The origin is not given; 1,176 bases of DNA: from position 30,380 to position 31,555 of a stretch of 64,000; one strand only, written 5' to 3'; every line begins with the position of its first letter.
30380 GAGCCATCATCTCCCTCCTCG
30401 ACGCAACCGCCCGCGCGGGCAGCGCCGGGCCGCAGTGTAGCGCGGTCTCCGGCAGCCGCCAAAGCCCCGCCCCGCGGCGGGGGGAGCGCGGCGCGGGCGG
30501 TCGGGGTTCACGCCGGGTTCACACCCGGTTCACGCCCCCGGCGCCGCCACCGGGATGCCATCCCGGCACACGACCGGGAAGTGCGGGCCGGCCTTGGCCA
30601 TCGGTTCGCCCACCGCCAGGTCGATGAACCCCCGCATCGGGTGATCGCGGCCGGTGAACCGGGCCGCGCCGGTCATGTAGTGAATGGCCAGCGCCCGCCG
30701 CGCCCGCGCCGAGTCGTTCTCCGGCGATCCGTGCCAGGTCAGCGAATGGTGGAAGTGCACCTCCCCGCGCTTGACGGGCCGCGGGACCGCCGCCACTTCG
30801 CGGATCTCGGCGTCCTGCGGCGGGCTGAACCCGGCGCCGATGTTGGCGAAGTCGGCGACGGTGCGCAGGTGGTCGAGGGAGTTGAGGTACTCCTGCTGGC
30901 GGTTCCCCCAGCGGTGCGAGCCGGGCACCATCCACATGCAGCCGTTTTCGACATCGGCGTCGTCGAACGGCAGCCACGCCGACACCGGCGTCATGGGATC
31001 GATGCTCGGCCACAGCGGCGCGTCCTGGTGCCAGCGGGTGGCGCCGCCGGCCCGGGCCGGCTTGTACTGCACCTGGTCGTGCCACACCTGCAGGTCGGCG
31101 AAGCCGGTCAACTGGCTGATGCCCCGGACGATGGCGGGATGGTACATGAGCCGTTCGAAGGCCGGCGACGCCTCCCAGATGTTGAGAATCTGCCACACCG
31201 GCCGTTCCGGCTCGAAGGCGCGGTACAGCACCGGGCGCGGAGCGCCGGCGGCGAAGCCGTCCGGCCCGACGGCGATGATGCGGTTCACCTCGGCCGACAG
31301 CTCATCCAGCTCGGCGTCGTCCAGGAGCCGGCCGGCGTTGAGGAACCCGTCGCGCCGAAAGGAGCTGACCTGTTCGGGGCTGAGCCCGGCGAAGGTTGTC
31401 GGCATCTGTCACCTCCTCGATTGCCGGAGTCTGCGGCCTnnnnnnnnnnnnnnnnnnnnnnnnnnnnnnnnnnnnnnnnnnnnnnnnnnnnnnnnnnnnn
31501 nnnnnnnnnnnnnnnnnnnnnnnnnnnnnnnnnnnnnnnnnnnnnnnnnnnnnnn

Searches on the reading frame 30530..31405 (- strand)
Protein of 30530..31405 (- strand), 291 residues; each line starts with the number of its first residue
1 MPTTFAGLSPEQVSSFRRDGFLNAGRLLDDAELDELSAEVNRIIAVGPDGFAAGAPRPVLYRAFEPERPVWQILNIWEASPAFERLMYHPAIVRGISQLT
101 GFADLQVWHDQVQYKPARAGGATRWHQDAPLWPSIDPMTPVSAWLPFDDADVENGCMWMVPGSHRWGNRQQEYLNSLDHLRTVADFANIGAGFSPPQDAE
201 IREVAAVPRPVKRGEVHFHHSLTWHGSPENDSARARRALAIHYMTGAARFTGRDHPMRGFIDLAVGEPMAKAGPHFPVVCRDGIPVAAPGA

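Call 28: search_protein_families(library=pfam, proteins=[window:30530-31405:-], max_evalue=0.001)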
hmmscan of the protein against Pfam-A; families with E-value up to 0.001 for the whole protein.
window:30530-31405:- (291 aa): 1 family
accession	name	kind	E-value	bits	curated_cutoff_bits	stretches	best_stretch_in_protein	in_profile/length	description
PF05721.19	PhyH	-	2.5e-35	123.1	22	1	16-238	1-213/213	Phytanoyl-CoA dioxygenase (PhyH)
